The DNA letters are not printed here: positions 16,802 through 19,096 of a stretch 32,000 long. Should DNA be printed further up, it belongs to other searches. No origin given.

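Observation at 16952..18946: Lone GHKL ATPase fused to a restriction-endonuclease-like (DUF4263/Shedu-like) C-terminus in an AT-shifted island: candidate single-gene defence module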

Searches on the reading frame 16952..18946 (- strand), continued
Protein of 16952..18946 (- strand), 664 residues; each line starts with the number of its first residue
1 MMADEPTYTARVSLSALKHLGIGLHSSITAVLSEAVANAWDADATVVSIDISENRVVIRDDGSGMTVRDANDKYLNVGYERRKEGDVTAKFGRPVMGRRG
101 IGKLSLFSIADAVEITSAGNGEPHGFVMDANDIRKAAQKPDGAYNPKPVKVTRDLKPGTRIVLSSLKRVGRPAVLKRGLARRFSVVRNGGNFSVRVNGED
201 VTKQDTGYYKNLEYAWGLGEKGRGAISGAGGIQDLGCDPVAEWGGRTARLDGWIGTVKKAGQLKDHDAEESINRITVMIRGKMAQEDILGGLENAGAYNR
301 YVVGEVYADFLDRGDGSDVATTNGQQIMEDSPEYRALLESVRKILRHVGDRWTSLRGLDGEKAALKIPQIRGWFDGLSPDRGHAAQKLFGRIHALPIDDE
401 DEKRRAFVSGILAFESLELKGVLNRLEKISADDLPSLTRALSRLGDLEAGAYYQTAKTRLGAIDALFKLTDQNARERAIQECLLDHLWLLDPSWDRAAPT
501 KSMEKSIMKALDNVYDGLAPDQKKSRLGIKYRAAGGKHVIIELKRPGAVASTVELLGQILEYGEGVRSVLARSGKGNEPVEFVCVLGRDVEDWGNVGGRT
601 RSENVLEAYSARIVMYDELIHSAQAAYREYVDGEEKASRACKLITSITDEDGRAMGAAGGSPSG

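Call 43: find_related_loci(query=A1, collection=genome_contigs, flank=4000)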
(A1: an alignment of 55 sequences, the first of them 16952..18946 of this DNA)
Query A1 (664 aa) in genome_contigs; peptide patterns used: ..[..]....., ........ (x = any residue, [..] = any of these).
593 stretches matched a pattern (row limit reached: there are more); 560 encode a relative of the query (tblastn E <= 1e-3); the best 80 are kept; 80 distinct loci.
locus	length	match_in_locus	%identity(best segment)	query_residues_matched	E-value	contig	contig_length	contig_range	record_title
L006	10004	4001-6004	49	1-656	0e+0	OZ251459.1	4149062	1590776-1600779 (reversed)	MAG: uncultured Candidatus Binatia bacterium isolate da1d9dc7-a60c-4903-b102-0a77710175cf genome assembly, chromosome: 1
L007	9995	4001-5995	48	1-656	0e+0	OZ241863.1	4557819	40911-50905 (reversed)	MAG: Spirochaetia bacterium isolate 5eda55f6-7d73-4064-946f-addbc1f4c2cc genome assembly, chromosome: 1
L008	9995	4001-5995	48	1-658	0e+0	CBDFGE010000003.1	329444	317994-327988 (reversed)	MAG: Dehalococcoidia bacterium isolate 310c0839-7255-474d-b4c6-e82275d08751 genome assembly, contig: contig_3, whole gen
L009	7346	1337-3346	47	1-663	0e+0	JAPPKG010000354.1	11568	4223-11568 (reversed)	MAG: Caldilineaceae bacterium isolate RHO2_bin_67 NODE_6514_length_11568_cov_13.208721, whole genome shotgun sequence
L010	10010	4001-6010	47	1-663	0e+0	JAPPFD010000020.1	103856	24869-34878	MAG: bacterium isolate RHO1_bin_22 NODE_435_length_103856_cov_48.525400, whole genome shotgun sequence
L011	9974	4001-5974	48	6-656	0e+0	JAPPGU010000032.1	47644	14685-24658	MAG: bacterium isolate RHO1_bin_64 NODE_1584_length_47644_cov_80.899599, whole genome shotgun sequence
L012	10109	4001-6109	45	7-664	0e+0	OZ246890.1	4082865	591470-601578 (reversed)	MAG: Acidimicrobiia bacterium isolate cb841b48-16cd-465e-8cff-7e5597cbbcdd genome assembly, chromosome: 1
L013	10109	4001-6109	45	7-664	0e+0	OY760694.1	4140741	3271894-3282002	MAG: Acidimicrobiia bacterium isolate 9e233251-ef21-4ac4-b557-2094fc44eb4a genome assembly, chromosome: 1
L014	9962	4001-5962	48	5-655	0e+0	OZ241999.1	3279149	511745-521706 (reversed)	MAG: Dehalococcoidia bacterium isolate a94145c4-23f5-4c8d-977e-23e11a5cf2dd genome assembly, chromosome: 1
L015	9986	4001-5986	48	1-655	0e+0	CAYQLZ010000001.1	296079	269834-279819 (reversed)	MAG TPA_asm: uncultured Dehalococcoidia bacterium isolate SRP109090_co1_36 genome assembly, contig: NODE_8_length_296079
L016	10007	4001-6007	47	1-662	0e+0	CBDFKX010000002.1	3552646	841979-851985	MAG: Candidatus Aldehydirespiratoraceae bacterium isolate 8d6ab3e8-b734-4a82-969c-709287334e5d genome assembly, contig:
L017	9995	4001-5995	47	1-658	1e-180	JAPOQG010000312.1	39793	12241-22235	MAG: Acidimicrobiaceae bacterium isolate APA_bin_7 c_000000197094, whole genome shotgun sequence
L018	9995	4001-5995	47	5-660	2e-178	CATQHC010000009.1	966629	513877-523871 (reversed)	MAG: Chloroflexota bacterium isolate 11a6ff70-42c8-4f36-b917-3d1cb5cddc1f genome assembly, contig: contig_9, whole genom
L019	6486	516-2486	44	2-650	9e-174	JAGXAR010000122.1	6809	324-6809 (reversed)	MAG: Nitrospirae bacterium isolate REEB81 contig-150_15617, whole genome shotgun sequence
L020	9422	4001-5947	42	1-647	1e-169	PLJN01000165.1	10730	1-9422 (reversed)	MAG: Acidobacteriaceae bacterium isolate palsa_191 73.20110800_P1M.59_contig_5165, whole genome shotgun sequence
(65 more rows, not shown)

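Call 46: find_encoding_contigs(protein=P0016, flank=5000, max_places=2)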
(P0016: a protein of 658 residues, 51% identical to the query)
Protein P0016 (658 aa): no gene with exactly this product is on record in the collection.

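Call 53: search_protein_families(library=pfam, alignment_id=A1, max_evalue=0.1)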
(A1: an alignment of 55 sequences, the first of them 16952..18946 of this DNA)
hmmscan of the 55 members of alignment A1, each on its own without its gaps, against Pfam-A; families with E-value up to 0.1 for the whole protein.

A. member 1, window:16952-18946:- (664 aa): 2 families
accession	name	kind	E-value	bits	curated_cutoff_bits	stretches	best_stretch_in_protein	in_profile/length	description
PF13589.12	HATPase_c_3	-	2.2e-16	60.6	25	1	29-152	4-127/137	Histidine kinase-, DNA gyrase B-, and HSP90-like ATPase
PF02518.31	HATPase_c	-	0.0001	23.1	26.4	1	27-83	5-56/111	Histidine kinase-, DNA gyrase B-, and HSP90-like ATPase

B. families by the number of members that match (of 55 scanned): 25 families
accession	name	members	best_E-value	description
PF13589.12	HATPase_c_3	55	5.8e-22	Histidine kinase-, DNA gyrase B-, and HSP90-like ATPase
PF02518.31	HATPase_c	55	6.2e-08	Histidine kinase-, DNA gyrase B-, and HSP90-like ATPase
PF14082.12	SduA_C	40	3.6e-06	Shedu protein SduA, C-terminal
PF14281.12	PDDEXK_4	29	0.00019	PD-(D/E)XK nuclease superfamily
PF11304.13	DUF3106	27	0.00028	Protein of unknown function (DUF3106)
PF04313.20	HSDR_N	9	0.0032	Type I restriction enzyme R protein N terminus (HSDR_N)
PF07813.17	LTXXQ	6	0.0051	LTXXQ motif family protein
PF20995.3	Tla3_C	4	0.01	Type VI lipase adapter protein Tla3, C-terminal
PF01846.25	FF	4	0.012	FF domain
PF25794.1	SACS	3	0.0027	Sacsin domain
PF19296.4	RelA_AH_RIS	3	0.03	RelA/SpoT, AH and RIS domains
PF13588.12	HSDR_N_2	2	0.0037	Type I restriction enzyme R protein N terminus (HSDR_N)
PF23247.1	LRR_RPS2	2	0.069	Plant disease resistance protein RPS2-like, leucine-rich repeats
PF21725.3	T7SS_signal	1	0.0035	Putative T7SS secretion signal domain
PF15331.11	TP53IP5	1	0.0062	Cellular tumour antigen p53-inducible 5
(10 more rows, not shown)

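Call 54: search_solved_structures(query=A1, max_evalue=10)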
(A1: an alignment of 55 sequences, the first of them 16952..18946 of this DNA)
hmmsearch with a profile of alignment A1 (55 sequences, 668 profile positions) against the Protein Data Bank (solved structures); distinct sequences matched with E-value up to 10: 145 (the best 60 are shown).
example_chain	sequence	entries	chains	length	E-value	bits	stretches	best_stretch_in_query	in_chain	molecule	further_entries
2ior_A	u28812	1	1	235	4.4e-05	25.6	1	17-126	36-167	Chaperone protein htpG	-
7u4c_A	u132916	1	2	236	6.9e-05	24.9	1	47-134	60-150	Chaperone protein HtpG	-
7u8u_A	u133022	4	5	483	0.00013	24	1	46-121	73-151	Heat shock protein 75 kDa, mitochondrial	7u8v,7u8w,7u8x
3h80_A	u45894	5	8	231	0.00014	23.9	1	48-176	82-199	Heat shock protein 83-1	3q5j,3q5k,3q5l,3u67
5hph_A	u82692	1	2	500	0.00014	23.9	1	46-121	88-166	Heat shock protein 75 kDa, mitochondrial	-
4z1f_A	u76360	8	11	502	0.00015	23.8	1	46-121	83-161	Heat shock protein 75 kDa, mitochondrial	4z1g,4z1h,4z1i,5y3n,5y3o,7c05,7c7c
7ulk_A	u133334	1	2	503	0.00015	23.8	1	46-121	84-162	Heat shock protein 75 kDa, mitochondrial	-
9d9d_A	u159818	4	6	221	0.00032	22.7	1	51-126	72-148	Heat shock protein 90 homolog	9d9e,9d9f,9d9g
9msq_A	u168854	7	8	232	0.00037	22.5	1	51-126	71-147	Heat shock protein 90 homolog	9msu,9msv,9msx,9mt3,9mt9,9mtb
2wep_A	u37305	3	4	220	0.0004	22.4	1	47-126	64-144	ATP-DEPENDENT MOLECULAR CHAPERONE HSP82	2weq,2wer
6cji_A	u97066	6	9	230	0.00041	22.4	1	51-126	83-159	Heat shock protein 90 homolog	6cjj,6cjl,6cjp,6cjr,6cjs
3o6o_A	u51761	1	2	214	0.00041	22.4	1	46-189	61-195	Heat shock protein 83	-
1y4s_A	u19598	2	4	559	0.00043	22.3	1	23-126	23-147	Chaperone protein htpG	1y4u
3omu_A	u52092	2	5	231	0.00049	22.1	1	46-189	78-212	Heat shock protein 83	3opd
2iop_A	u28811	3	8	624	0.00054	22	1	45-126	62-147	Chaperone protein htpG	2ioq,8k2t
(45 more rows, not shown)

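Call 55: find_encoding_contigs(protein=P0023, flank=5000, max_places=3)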
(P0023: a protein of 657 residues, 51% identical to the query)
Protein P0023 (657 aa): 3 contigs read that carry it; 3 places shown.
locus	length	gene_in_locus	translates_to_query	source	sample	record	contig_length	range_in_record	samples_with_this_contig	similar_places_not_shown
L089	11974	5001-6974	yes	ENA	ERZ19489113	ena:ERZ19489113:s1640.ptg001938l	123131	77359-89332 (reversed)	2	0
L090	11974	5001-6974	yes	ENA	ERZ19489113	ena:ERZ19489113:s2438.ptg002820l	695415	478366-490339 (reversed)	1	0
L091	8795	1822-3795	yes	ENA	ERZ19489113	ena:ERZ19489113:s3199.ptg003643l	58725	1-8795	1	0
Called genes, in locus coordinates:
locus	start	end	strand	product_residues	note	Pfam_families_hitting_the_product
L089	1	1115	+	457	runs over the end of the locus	PF02518:HATPase_c (faint), PF13589:HATPase_c_3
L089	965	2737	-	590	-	PF05671:GETHR (faint), PF03050:DDE_Tnp_IS66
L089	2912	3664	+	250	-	-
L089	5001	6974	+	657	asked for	PF13589:HATPase_c_3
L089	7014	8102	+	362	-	-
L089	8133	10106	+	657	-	PF13589:HATPase_c_3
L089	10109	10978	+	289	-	-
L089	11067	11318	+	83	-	-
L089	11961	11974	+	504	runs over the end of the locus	PF13231:PMT_2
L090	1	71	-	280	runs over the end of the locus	PF01078:Mg_chelatase (faint), PF13191:AAA_16 (faint), PF07726:AAA_3, PF07728:AAA_5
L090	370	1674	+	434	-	PF00145:DNA_methylase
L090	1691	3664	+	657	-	PF13589:HATPase_c_3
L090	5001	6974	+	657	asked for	PF13589:HATPase_c_3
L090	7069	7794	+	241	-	-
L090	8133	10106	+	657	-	PF13589:HATPase_c_3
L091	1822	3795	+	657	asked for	PF13589:HATPase_c_3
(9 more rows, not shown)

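Call 56: find_encoding_contigs(protein=P0027, flank=5000, max_places=3)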
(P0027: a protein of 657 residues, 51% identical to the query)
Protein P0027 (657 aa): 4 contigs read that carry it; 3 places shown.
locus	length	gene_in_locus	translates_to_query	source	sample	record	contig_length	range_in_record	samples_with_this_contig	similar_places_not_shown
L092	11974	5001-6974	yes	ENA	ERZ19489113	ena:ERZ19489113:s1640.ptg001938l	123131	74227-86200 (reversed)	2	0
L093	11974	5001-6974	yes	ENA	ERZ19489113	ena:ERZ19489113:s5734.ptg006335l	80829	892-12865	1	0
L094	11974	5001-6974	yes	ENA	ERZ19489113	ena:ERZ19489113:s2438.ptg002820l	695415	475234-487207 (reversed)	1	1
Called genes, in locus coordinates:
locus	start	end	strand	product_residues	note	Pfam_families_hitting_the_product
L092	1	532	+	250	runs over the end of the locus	-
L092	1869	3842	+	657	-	PF13589:HATPase_c_3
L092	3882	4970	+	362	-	-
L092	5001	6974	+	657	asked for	PF13589:HATPase_c_3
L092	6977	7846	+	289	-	-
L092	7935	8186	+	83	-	-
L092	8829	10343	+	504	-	PF13231:PMT_2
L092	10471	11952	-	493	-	PF00890:FAD_binding_2 (faint), PF01266:DAO (faint), PF22578:GGR_cat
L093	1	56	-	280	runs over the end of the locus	PF01078:Mg_chelatase (faint), PF13191:AAA_16 (faint), PF07726:AAA_3, PF07728:AAA_5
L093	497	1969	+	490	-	PF00145:DNA_methylase, PF13589:HATPase_c_3 (weak)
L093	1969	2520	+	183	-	-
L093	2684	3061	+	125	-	-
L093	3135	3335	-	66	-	-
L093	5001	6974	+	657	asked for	PF13589:HATPase_c_3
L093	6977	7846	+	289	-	-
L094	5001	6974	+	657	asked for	PF13589:HATPase_c_3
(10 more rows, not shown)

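Call 81: fold_search(model_id=the predicted structure, library=pdb)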
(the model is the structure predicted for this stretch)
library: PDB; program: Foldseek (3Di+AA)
matches with E <= 10: 1013; with E <= 0.001: 477
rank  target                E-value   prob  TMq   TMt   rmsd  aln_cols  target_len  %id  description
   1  5uls_B                3.9e-12  1.00  0.33  0.34   9.0       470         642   16  Structure of GRP94 in the active conformation (released 2017-09-27)
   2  4z1i_B                7.2e-12  1.00  0.34  0.46   8.5       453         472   13  Crystal structure of human Trap1 with AMPPNP (released 2015-04-29)
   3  5hph_A                8.9e-12  1.00  0.32  0.43   8.9       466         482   13  Structure of TRAP1 fragment (released 2016-08-10)
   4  7c7c                  1.2e-11  1.00  0.28  0.41  10.3       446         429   14  Crystal structure of human TRAP1 with SJT104 (released 2021-05-26)
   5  7u8v                  1.6e-11  1.00  0.29  0.39  10.8       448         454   13  hTRAP1 with inhibitors (released 2023-08-16)
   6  4ivg                  1.9e-11  1.00  0.33  0.44  10.5       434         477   15  Crystal structure of mitochondrial Hsp90 (TRAP1) NTD-Middle domain dimer with AMPPNP (released 2014-01-22)
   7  5ix2_B                2.3e-11  1.00  0.37  0.56   5.1       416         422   15  Crystal structure of mouse Morc3 ATPase-CW cassette in complex with AMPPNP and unmodified H3 peptide (released 2016-08-17)
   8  9a6t_B                2.3e-11  1.00  0.32  0.33  11.9       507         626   14  Integrative model of DNAK-HTPG by crosslinking MS and deep learning (released 2024-09-18)
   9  4z1i_D                2.7e-11  1.00  0.33  0.46   9.2       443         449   14  Crystal structure of human Trap1 with AMPPNP (released 2015-04-29)
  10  6xld_B                3.7e-11  1.00  0.36  0.39   8.8       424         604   15  Full-length Hsc82 in complex with Aha1 CTD in the presence of AMPPNP (released 2021-06-30)
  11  7exp_A                4.3e-11  1.00  0.33  0.37   8.5       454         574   13  Crystal structure of zebrafish TRAP1 with AMPPNP and MitoQ (released 2022-01-05)
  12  5y3n                  4.5e-11  1.00  0.28  0.40  10.8       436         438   13  Structure of TRAP1 complexed with DN401 (released 2017-08-30)
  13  5tvw_A                5.3e-11  1.00  0.34  0.38   9.0       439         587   13  Crystal structure of mitochondrial Hsp90 (TRAP1) with ATP in absence of Mg, hemi-hydrolyzed (released 2018-03-14)
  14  7exp_B                6.9e-11  1.00  0.32  0.35  15.4       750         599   12  Crystal structure of zebrafish TRAP1 with AMPPNP and MitoQ (released 2022-01-05)
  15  5uls_A                8.5e-11  1.00  0.33  0.34   9.5       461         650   15  Structure of GRP94 in the active conformation (released 2017-09-27)
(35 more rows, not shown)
